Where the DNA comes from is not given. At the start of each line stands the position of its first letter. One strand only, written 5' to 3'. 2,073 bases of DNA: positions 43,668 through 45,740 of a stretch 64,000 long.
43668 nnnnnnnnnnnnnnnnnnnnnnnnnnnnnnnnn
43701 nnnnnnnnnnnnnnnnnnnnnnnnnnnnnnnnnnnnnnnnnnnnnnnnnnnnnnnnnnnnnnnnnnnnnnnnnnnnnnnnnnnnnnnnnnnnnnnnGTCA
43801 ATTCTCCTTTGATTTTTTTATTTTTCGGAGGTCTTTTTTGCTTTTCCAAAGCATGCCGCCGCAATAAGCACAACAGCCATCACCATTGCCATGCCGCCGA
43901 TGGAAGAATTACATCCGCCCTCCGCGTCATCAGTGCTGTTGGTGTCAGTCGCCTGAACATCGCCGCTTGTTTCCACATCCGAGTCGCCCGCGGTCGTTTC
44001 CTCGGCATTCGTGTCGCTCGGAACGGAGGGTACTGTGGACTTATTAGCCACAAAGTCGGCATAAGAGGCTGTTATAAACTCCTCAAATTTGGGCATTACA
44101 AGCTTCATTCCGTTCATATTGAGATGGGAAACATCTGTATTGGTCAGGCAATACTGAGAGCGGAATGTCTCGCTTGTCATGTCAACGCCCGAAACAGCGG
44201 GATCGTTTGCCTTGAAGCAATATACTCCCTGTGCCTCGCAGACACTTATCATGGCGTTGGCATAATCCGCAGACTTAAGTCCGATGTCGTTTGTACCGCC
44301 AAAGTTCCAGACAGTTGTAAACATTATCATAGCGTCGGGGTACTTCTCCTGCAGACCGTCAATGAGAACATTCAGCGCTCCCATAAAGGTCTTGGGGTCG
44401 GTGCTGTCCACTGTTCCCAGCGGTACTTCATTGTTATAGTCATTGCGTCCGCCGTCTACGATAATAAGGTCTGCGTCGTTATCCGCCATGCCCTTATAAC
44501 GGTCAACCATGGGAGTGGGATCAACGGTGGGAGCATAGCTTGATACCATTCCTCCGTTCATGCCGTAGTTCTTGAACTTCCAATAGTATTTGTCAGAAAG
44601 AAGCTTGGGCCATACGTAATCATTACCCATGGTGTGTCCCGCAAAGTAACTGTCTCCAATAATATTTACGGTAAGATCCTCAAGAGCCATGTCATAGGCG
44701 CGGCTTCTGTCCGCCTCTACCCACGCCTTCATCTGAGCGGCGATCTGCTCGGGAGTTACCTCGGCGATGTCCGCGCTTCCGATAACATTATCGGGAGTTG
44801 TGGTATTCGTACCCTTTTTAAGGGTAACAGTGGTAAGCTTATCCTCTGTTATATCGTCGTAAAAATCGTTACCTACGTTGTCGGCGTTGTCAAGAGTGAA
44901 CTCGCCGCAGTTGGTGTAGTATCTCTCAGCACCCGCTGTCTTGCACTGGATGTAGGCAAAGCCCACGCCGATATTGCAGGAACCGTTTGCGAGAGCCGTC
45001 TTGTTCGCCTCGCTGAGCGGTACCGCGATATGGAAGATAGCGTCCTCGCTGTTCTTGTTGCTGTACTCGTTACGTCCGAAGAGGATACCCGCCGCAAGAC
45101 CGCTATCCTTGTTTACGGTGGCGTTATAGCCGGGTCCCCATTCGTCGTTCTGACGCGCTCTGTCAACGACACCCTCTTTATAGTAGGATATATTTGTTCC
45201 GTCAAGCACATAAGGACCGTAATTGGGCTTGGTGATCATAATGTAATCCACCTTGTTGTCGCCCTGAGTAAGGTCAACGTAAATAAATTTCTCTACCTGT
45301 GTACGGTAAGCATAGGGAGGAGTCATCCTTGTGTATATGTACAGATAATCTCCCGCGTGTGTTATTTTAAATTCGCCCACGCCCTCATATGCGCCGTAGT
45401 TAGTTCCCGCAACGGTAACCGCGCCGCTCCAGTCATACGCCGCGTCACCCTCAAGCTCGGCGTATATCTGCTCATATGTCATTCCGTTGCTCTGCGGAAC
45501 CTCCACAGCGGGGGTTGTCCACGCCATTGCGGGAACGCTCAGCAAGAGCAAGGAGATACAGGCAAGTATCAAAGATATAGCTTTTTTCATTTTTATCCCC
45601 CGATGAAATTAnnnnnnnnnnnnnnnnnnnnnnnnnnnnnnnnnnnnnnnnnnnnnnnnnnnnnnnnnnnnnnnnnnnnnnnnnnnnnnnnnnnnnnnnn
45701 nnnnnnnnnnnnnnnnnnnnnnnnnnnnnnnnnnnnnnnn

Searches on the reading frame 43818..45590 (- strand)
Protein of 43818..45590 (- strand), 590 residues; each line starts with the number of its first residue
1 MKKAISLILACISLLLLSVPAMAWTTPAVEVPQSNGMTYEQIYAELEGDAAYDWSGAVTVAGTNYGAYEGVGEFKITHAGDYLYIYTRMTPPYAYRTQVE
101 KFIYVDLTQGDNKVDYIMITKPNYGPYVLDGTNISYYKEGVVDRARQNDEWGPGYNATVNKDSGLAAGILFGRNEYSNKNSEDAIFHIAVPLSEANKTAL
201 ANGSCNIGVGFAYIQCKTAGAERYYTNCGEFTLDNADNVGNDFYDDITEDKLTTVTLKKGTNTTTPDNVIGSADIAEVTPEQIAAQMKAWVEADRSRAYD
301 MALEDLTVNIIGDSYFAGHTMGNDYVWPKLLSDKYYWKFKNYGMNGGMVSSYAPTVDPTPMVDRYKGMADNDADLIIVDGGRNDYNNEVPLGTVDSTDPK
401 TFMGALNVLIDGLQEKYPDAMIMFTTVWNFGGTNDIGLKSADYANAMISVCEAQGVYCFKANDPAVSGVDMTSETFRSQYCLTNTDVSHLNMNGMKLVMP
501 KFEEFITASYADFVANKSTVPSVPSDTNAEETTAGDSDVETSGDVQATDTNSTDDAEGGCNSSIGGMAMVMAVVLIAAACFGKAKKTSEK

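Call 8: search_protein_families(library=ncbifam, proteins=[window:43818-45590:-], max_evalue=10)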
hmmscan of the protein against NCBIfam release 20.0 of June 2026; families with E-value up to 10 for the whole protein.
window:43818-45590:- (590 aa): 4 families
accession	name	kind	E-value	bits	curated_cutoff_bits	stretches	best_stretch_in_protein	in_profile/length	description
TIGR01897.1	cas_MJ1666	equivalog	0.014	14.5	110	1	67-112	90-139/417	CRISPR-associated CARF protein Csx1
NF007819.1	PRK10528.1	equivalog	0.042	13.5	270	1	307-340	30-63/210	multifunctional acyl-CoA thioesterase I/protease I/lysophospholipase L1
TIGR04145.2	Firmicu_CTERM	equivalog_domain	0.05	13.5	50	1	53-193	9-133/191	Firmicu-CTERM sorting domain-containing protein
NF041894.1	MXAN_6652_fam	equivalog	2.5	7.6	200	1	527-578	135-196/203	MXAN_6652 family MXYO-CTERM-anchored protein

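Call 9: search_protein_families(library=pfam, proteins=[window:43818-45590:-], max_evalue=1)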
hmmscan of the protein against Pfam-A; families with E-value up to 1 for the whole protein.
window:43818-45590:- (590 aa): 3 families
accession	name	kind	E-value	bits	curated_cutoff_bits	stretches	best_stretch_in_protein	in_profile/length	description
PF13472.12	Lipase_GDSL_2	-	6.2e-13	50.1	32.9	1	311-496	2-177/178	GDSL-like Lipase/Acylhydrolase family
PF13670.12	PepSY_2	-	0.022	15.2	24.3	1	9-56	3-47/83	Peptidase propeptide and YPEB domain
PF13811.11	DUF4186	-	0.16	12.5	25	1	471-514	7-50/109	Domain of unknown function (DUF4186)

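Call 14: find_encoding_contigs(protein=window:43818-45590:-, flank=10000, max_places=3)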
Protein window:43818-45590:- (590 aa): 3 contigs read that carry it; 3 places shown.
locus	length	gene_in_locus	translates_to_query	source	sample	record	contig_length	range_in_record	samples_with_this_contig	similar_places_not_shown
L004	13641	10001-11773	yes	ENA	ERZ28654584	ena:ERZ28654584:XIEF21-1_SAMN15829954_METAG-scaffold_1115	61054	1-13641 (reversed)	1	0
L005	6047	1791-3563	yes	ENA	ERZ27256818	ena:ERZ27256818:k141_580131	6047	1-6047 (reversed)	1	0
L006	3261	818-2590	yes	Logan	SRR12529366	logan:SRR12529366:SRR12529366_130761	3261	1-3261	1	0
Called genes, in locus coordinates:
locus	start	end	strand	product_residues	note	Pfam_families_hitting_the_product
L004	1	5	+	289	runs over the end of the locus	PF10114:PocR, PF12833:HTH_18, PF00165:HTH_AraC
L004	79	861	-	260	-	PF02311:AraC_binding, PF12833:HTH_18, PF00165:HTH_AraC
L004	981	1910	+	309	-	PF01263:Aldose_epim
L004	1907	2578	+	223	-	PF00753:Lactamase_B (faint), PF13483:Lactamase_B_3, PF12706:Lactamase_B_2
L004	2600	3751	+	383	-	PF02746:MR_MLE_N, PF13378:MR_MLE_C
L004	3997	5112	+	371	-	PF00150:Cellulase, PF02836:Glyco_hydro_2_C (faint)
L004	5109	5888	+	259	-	PF00106:adh_short, PF13561:adh_short_C2, PF23441:SDR (faint)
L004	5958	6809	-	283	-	PF00126:HTH_1, PF03466:LysR_substrate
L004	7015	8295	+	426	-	PF01408:GFO_IDH_MocA, PF02894:GFO_IDH_MocA_C, PF22725:GFO_IDH_MocA_C3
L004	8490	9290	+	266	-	-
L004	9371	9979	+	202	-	-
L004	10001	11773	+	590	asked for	PF13472:Lipase_GDSL_2, PF16255:Lipase_GDSL_lke (weak)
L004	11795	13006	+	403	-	-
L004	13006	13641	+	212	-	?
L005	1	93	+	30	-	?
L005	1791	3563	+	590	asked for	PF13472:Lipase_GDSL_2, PF16255:Lipase_GDSL_lke (weak)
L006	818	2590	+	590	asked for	PF13472:Lipase_GDSL_2, PF16255:Lipase_GDSL_lke (weak)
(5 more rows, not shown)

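Call 21: find_homologous_proteins(query=window:43818-45590:-)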
Query window:43818-45590:- (590 aa): 226 proteins with E <= 0.001 among 7911 candidates; the best 120 are listed.
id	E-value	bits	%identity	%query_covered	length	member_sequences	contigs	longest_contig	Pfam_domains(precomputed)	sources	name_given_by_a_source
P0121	0.0e+0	1349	100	100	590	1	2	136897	PF13472.13,PF16255.12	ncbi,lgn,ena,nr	ncbi:MAG: SGNH/GDSL hydrolase family protein [Clostridia bacterium]|nr:SGNH/GDSL hydrolase family pr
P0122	1.1e-271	920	69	100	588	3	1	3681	PF13472.13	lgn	-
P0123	2.0e-259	880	67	100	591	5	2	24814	PF13472.13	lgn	-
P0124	1.6e-175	603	55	86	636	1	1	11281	PF13472.13,PF00657.29,PF16255.12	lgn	-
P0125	1.4e-147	511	52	41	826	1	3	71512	PF13472.13,PF00657.29,PF16255.12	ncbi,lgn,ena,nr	ncbi:MAG: SGNH/GDSL hydrolase family protein [Clostridia bacterium]|nr:SGNH/GDSL hydrolase family pr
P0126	8.6e-146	505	53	39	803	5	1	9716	PF13472.13,PF00657.29,PF16255.12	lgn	-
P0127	2.0e-142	494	53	41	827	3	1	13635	PF13472.13,PF00657.29,PF16255.12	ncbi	-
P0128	5.0e-141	489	56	39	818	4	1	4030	PF13472.13,PF00657.29,PF16255.12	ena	-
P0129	1.4e-134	468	54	39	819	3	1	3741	PF13472.13,PF00657.29,PF16255.12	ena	-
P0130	7.7e-132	459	44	42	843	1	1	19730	PF13472.13,PF00657.29,PF16255.12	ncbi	-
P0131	1.3e-130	455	47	39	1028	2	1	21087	PF13472.13,PF16255.12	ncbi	-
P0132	1.3e-127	445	50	40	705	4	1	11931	PF13472.13,PF00657.29,PF16255.12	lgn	-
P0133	2.5e-125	437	52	36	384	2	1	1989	PF13472.13,PF00657.29,PF16255.12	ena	-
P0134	5.2e-125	436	46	41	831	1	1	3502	PF13472.13,PF00657.29,PF16255.12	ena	-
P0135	4.3e-93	331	46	65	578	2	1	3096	PF13472.13,PF16255.12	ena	-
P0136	1.3e-90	323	52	48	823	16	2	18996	PF13472.13,PF00657.29,PF16255.12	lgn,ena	-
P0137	2.4e-90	322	50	52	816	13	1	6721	PF13472.13,PF00657.29,PF16255.12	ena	-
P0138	5.2e-89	317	59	39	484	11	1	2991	PF13472.13,PF00657.29,PF16255.12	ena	-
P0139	8.7e-86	307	53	47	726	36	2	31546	PF13472.13,PF16255.12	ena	-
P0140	2.7e-85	305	55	42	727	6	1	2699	PF13472.13,PF16255.12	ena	-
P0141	8.4e-83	297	49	47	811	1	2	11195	PF13472.13,PF00657.29,PF16255.12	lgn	-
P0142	1.0e-82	297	49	48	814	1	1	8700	PF13472.13,PF00657.29,PF16255.12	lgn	-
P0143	3.8e-81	291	45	53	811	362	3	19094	PF13472.13,PF00657.29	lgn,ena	-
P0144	2.4e-77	279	44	52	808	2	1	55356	PF13472.13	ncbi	-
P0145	1.9e-76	276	55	41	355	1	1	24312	PF13472.13,PF16255.12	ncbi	-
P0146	8.5e-74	267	49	47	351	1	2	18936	PF13472.13,PF16255.12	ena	-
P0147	1.3e-73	266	57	36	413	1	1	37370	PF13472.13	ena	-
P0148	3.6e-73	265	48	46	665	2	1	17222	PF03372.30,PF13472.13,PF16255.12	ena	-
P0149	1.3e-72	263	52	38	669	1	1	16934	PF13472.13,PF00657.29,PF16255.12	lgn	-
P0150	6.1e-72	261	53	38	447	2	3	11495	PF13472.13,PF00657.29,PF16255.12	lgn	-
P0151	1.0e-70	257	55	37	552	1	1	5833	PF13472.13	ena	-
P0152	1.4e-70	256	55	36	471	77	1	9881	PF13472.13,PF16255.12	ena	-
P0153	1.6e-70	256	52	39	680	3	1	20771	PF13472.13,PF00657.29,PF16255.12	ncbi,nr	ncbi:MAG: SGNH/GDSL hydrolase family protein [Clostridia bacterium]|nr:SGNH/GDSL hydrolase family pr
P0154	5.7e-70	254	50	41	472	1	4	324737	PF13472.13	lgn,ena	-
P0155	9.4e-70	254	52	39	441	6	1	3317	PF13472.13,PF16255.12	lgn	-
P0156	1.4e-69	253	57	35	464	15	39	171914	PF13472.13,PF16255.12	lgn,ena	-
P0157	2.0e-69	253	55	37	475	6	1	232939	PF13472.13,PF00657.29,PF16255.12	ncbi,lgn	-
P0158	3.2e-69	252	53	39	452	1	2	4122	PF13472.13,PF00657.29,PF16255.12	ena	-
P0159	5.1e-69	251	55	36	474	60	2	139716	PF13472.13,PF00657.29,PF16255.12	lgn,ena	-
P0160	6.8e-69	251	49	42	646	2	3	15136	PF03372.30,PF13472.13,PF16255.12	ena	-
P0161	8.6e-69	251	51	39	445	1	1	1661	PF13472.13,PF00657.29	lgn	-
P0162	9.7e-69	250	47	44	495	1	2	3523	PF13472.13,PF16255.12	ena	-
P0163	2.5e-68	249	56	35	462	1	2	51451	PF13472.13,PF16255.12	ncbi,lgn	-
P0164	2.7e-68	249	48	45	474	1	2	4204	PF13472.13,PF00657.29,PF16255.12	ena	-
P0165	3.2e-68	249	48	42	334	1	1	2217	PF13472.13,PF00657.29,PF16255.12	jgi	jgi:hypothetical protein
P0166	3.9e-68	248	49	41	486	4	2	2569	PF13472.13,PF16255.12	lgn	-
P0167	8.4e-68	247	47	45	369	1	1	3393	PF13472.13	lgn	-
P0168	9.4e-68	247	48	41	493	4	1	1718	PF13472.13,PF16255.12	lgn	-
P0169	9.5e-68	247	56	35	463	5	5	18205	PF13472.13,PF16255.12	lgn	-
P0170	1.8e-67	246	41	52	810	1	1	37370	PF13472.13,PF16255.12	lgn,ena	-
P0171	2.1e-67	246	49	39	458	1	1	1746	PF13472.13,PF16255.12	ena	-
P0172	5.1e-67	245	45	47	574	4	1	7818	PF13472.13,PF00657.29,PF16255.12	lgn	-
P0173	8.1e-67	244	48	41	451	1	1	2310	PF13472.13,PF00657.29,PF16255.12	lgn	-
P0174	1.9e-66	243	47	43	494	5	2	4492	PF13472.13,PF16255.12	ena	-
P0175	2.5e-66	242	48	41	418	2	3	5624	PF13472.13,PF16255.12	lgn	-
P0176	2.8e-66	242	55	36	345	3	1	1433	PF13472.13,PF16255.12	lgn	-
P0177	2.9e-66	242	50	38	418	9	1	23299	PF13472.13,PF00657.29,PF16255.12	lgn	-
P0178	6.3e-66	241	44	48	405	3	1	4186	PF13472.13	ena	-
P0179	1.6e-65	240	49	38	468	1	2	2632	PF13472.13,PF00657.29,PF16255.12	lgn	-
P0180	1.9e-65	240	41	59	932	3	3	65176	PF13472.13,PF16255.12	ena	-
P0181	2.5e-65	239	48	41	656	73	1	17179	PF13472.13,PF16255.12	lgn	-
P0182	3.3e-65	239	50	41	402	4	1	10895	PF13472.13,PF00657.29,PF16255.12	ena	-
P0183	3.5e-65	239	49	38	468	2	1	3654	PF13472.13,PF00657.29,PF16255.12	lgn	-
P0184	5.6e-65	238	49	39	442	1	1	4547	PF13472.13,PF00657.29,PF16255.12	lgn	-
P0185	7.5e-65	238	50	41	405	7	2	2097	PF13472.13,PF00657.29,PF16255.12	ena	-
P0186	9.1e-65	237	49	38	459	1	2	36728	PF13472.13,PF00657.29,PF16255.12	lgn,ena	-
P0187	1.2e-64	237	48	41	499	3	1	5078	PF13472.13,PF16255.12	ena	-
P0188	1.3e-64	237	50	40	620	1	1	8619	PF13472.13,PF00657.29,PF16255.12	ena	-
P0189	3.4e-64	235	48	38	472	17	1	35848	PF13472.13,PF00657.29,PF16255.12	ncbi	-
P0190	4.2e-64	235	47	38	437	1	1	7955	PF13472.13,PF00657.29,PF16255.12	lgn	-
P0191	1.5e-63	233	50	39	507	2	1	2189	PF13472.13,PF16255.12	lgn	-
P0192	2.0e-63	233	43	48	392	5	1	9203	PF13472.13,PF16255.12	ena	-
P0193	2.4e-63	233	48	45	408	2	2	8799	PF13472.13,PF00657.29,PF16255.12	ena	-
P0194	2.5e-63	233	48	38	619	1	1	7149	PF13472.13,PF00657.29,PF16255.12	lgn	-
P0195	5.5e-63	231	43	48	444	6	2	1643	PF13472.13,PF00657.29,PF16255.12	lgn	-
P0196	6.7e-63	231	48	39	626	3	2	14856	PF13472.13,PF00657.29,PF16255.12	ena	-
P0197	7.4e-63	231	45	39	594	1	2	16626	PF13472.13,PF16255.12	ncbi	-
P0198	8.3e-63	231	49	39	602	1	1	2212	PF13472.13,PF00657.29,PF16255.12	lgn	-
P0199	1.2e-62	230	44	44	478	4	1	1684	PF13472.13,PF00657.29,PF16255.12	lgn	-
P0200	1.2e-62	230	49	39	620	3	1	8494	PF13472.13,PF00657.29,PF16255.12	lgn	-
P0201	1.3e-62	230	49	40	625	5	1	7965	PF13472.13,PF00657.29,PF16255.12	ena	-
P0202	2.1e-62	229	47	40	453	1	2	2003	PF13472.13,PF00657.29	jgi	-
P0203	2.6e-62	229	48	38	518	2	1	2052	PF13472.13,PF00657.29,PF16255.12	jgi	jgi:hypothetical protein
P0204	8.2e-62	227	46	41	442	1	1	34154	PF13472.13,PF00657.29,PF16255.12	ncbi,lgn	-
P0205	1.0e-61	227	48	40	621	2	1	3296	PF13472.13,PF00657.29,PF16255.12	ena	-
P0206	1.1e-61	227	48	39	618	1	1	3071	PF13472.13,PF00657.29,PF16255.12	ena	-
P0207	1.7e-61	226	45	44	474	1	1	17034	PF13472.13,PF00657.29,PF16255.12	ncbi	-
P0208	2.1e-61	226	48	39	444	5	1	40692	PF13472.13,PF00657.29,PF16255.12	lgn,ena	-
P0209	2.5e-61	226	48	38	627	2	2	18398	PF13472.13,PF00657.29,PF16255.12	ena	-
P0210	2.8e-61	226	47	40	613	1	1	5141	PF13472.13,PF00657.29,PF16255.12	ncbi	-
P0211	4.2e-61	225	46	41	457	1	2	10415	PF13472.13,PF16255.12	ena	-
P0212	4.4e-61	225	48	40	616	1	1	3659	PF13472.13,PF00657.29,PF16255.12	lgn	-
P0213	4.4e-61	225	48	40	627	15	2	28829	PF13472.13,PF00657.29,PF16255.12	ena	-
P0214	6.3e-61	225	48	39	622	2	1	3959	PF13472.13,PF00657.29,PF16255.12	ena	-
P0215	6.3e-61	225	48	40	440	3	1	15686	PF13472.13,PF00657.29,PF16255.12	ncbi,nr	ncbi:MAG: SGNH/GDSL hydrolase family protein [Clostridia bacterium]|nr:SGNH/GDSL hydrolase family pr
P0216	6.4e-61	225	47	40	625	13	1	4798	PF13472.13,PF00657.29,PF16255.12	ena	-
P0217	6.6e-61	225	48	40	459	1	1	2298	PF13472.13,PF00657.29,PF16255.12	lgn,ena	-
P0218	6.7e-61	224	47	39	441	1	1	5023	PF13472.13,PF00657.29,PF16255.12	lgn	-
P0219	7.2e-61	224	48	40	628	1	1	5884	PF13472.13,PF16255.12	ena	-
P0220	1.5e-60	223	43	45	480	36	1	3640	PF13472.13,PF00657.29,PF16255.12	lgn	-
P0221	1.7e-60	223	41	47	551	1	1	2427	PF13472.13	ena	-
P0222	1.9e-60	223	46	41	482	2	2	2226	PF13472.13,PF00657.29,PF16255.12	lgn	-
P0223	2.0e-60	223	48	39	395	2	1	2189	PF13472.13,PF00657.29,PF16255.12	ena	-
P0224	2.7e-60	222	48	39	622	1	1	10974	PF13472.13,PF00657.29,PF16255.12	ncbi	-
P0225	2.9e-60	222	45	45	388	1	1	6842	PF13472.13,PF00657.29,PF16255.12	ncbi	-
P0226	3.3e-60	222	45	44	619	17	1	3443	PF13472.13,PF00657.29,PF16255.12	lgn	-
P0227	5.1e-60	222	48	38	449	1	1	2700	PF13472.13,PF00657.29,PF16255.12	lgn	-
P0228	5.4e-60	221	48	38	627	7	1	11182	PF13472.13,PF00657.29,PF16255.12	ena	-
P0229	6.5e-60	221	47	38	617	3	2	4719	PF13472.13,PF00657.29,PF16255.12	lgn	-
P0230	9.2e-60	221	47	39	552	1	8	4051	PF05887.17,PF13472.13,PF00657.29,PF16255.12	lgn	-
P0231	1.7e-59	220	46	39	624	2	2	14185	PF13472.13,PF00657.29,PF16255.12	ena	-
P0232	1.8e-59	220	47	39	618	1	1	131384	PF13472.13,PF00657.29,PF16255.12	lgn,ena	-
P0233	2.0e-59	220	48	39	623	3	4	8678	PF13472.13,PF00657.29,PF16255.12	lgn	-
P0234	2.1e-59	220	53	36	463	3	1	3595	PF13472.13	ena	-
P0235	2.2e-59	219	48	39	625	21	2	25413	PF13472.13,PF00657.29,PF16255.12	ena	-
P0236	2.5e-59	219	52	36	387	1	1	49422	PF13472.13,PF00657.29,PF16255.12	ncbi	-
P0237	2.9e-59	219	47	37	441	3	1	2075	PF13472.13,PF00657.29,PF16255.12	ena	-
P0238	3.2e-59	219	44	49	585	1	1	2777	PF13472.13,PF00657.29,PF16255.12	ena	-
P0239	3.3e-59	219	44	44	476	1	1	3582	PF13472.13,PF16255.12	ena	-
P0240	7.1e-59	218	44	42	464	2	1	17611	PF13472.13,PF00657.29,PF16255.12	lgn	-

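Call 47: find_encoding_contigs(protein=P0180, flank=10000, max_places=1)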
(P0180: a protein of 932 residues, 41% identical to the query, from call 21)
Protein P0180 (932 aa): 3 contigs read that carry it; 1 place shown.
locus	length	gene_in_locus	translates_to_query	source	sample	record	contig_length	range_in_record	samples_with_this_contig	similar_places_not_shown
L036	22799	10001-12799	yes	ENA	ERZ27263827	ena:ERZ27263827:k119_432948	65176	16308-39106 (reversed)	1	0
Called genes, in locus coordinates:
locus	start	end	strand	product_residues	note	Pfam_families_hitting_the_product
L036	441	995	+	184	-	-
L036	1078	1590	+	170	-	-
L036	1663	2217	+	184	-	-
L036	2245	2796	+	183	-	-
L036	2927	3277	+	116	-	-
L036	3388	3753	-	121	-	-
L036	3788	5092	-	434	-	-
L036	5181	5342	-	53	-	-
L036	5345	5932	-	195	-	PF01195:Pept_tRNA_hydro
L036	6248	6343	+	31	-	-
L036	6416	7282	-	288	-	PF00165:HTH_AraC (weak), PF12833:HTH_18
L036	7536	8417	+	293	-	PF18082:NAT_N, PF18164:GNAT_C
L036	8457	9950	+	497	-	-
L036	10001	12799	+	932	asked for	PF13472:Lipase_GDSL_2, PF16255:Lipase_GDSL_lke (weak)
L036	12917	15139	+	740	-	-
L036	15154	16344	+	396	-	PF03372:Exo_endo_phos (weak)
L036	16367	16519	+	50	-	-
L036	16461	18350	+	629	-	PF03372:Exo_endo_phos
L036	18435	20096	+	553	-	PF13320:GH123_cat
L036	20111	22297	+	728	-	PF16875:Glyco_hydro_36N, PF02065:Melibiase, PF01055:Glyco_hydro_31_2nd, PF16874:Glyco_hydro_36C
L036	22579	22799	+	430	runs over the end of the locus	PF12161:HsdM_N, PF02384:N6_Mtase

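Call 57: search_protein_families(library=pfam, proteins=[L036:3791-5095:-, L036:1654-2214:+, L036:441-995:+, L036:2903-3274:+], max_evalue=1)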
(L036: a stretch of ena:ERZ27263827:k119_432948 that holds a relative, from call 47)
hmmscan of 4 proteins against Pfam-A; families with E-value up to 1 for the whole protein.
L036:3791-5095:- (435 aa): 1 family
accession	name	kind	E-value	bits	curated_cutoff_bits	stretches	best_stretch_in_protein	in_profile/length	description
PF11998.13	DUF3493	-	0.19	12.4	27.1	0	287-318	7-38/79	Low psii accumulation1 / Rep27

L036:1654-2214:+ (187 aa): 3 families
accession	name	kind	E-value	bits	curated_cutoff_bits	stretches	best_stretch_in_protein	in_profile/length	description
PF04896.17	AmoC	-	0.055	13.3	26.7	1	4-70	133-195/245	Ammonia monooxygenase/methane monooxygenase, subunit C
PF12093.14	bCoV_NS8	-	0.057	14.2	27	1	111-178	55-118/126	Betacoronavirus NS8 protein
PF06237.18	SLC52_ribofla_tr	-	0.094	12.2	27.9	1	9-60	64-114/429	Solute carrier family 52, riboflavin transporter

L036:441-995:+ (184 aa): 1 family
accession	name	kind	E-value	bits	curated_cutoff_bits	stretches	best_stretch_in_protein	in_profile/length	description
PF25826.1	DUF7952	-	0.2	12.2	33.4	1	144-183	5-45/131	Domain of unknown function (DUF7952)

L036:2903-3274:+ (124 aa): 1 family
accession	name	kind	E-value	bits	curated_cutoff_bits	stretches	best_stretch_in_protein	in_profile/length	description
PF04133.19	Vps55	-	0.0022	18.3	24.6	1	5-51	10-54/120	Vacuolar protein sorting 55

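Call 82: find_encoding_contigs(protein=P0144, flank=10000, max_places=1)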
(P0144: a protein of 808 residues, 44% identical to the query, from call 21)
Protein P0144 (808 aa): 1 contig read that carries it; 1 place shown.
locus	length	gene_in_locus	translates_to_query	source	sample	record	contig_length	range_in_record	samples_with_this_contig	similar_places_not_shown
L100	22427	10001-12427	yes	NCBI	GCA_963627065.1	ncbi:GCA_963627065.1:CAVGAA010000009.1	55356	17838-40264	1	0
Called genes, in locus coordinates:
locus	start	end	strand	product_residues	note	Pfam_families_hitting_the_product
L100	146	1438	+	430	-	PF00089:Trypsin, PF13365:Trypsin_2, PF13180:PDZ_2 (weak)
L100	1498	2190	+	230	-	PF00072:Response_reg, PF00486:Trans_reg_C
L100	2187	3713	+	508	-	PF00512:HisKA, PF02518:HATPase_c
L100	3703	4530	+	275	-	PF08003:Methyltransf_9 (faint), PF13847:Methyltransf_31, PF08241:Methyltransf_11, PF13649:Methyltransf_25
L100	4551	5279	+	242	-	PF00535:Glycos_transf_2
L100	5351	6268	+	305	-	PF12833:HTH_18, PF00165:HTH_AraC (weak)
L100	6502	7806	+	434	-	PF04326:SLFN_AlbA_2, PF13749:HATPase_c_4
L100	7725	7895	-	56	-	-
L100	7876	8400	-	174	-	-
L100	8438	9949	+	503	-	-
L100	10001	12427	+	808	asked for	PF13472:Lipase_GDSL_2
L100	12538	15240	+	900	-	-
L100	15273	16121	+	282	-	PF03372:Exo_endo_phos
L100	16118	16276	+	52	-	-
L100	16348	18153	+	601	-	PF03372:Exo_endo_phos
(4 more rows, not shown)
